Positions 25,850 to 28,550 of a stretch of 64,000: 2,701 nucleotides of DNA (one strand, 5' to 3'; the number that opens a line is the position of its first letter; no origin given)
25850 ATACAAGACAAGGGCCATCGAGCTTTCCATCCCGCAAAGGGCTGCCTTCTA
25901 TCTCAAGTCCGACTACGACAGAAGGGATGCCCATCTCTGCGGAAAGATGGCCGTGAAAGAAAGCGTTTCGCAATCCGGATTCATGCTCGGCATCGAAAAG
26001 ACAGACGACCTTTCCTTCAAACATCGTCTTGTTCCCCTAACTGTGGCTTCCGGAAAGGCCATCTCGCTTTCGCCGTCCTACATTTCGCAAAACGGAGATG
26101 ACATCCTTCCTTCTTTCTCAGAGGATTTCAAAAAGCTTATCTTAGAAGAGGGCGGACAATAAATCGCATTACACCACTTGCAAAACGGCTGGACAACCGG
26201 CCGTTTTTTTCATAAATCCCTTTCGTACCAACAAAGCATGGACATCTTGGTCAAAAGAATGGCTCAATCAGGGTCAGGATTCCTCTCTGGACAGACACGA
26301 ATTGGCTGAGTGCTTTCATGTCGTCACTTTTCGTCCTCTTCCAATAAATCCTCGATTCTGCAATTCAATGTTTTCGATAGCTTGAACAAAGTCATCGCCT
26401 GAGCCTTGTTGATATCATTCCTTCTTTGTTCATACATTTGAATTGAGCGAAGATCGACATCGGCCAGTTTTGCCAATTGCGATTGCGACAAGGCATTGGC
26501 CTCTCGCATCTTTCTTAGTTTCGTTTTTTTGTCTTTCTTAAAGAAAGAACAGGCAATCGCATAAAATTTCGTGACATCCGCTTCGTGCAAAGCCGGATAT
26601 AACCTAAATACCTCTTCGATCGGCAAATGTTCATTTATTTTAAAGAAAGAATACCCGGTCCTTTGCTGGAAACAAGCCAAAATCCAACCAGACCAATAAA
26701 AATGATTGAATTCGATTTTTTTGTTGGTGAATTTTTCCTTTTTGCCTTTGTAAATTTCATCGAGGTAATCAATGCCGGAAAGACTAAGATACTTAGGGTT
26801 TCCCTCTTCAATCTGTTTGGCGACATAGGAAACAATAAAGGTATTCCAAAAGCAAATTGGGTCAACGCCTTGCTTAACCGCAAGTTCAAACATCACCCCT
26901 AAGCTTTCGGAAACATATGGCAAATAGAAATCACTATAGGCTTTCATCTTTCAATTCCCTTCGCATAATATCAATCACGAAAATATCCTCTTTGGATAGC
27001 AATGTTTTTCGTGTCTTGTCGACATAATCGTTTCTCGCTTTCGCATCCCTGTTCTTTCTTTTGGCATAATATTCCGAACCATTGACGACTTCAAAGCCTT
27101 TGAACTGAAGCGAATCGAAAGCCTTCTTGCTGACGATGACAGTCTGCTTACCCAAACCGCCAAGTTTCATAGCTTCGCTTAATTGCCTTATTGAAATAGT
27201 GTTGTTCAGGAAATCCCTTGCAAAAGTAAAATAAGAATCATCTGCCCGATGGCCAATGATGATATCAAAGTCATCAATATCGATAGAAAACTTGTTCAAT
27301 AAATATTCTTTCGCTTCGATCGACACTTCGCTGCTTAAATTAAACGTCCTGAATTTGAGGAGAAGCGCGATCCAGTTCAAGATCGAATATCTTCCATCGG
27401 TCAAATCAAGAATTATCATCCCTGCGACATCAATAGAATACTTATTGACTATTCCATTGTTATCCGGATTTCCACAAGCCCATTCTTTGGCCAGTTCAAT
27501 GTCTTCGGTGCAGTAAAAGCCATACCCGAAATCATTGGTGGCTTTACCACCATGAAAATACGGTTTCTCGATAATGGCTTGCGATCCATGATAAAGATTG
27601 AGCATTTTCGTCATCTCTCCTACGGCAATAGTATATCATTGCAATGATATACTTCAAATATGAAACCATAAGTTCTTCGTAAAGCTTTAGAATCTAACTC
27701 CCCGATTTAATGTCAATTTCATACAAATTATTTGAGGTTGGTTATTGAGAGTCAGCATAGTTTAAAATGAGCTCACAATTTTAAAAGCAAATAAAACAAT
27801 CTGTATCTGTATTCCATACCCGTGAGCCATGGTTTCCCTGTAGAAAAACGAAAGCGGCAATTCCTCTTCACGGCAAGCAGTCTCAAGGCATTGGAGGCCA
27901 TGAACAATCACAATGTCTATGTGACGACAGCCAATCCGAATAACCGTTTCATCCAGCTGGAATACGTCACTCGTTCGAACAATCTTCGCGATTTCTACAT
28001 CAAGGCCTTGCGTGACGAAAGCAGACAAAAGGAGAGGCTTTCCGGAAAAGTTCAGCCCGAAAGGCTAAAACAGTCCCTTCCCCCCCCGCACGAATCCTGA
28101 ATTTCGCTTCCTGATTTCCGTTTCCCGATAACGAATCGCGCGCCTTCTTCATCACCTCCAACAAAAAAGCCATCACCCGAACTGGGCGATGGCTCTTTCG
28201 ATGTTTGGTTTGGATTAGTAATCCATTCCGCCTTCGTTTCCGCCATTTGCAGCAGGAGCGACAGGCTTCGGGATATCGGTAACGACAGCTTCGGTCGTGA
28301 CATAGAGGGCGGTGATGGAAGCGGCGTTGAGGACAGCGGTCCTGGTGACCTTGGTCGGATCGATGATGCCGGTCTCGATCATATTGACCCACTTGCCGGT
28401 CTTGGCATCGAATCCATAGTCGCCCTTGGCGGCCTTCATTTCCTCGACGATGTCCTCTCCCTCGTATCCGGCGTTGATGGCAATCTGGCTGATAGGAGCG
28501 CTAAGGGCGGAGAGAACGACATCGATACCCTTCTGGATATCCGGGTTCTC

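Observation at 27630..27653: Perfect 24-bp palindrome overlapping the promoter of the DUF3990 operon.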

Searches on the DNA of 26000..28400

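Call 53: search_rna_families(source=window, start=26000, end=28400, threshold=evalue, max_evalue=1)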
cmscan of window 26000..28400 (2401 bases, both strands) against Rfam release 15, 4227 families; matches with E-value up to 1: 2.
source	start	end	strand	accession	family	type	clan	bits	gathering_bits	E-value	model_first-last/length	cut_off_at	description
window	28161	28228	-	RF00506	Thr_leader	Cis-reg; leader;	-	23.4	55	0.18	1-118/118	no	Threonine operon leader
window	28164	28231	-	RF02744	Rev39_5p_UTR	Cis-reg;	-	18.2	88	0.015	162-228/300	no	Soft rot Enterobacteriaceae Rev 39 5'UTR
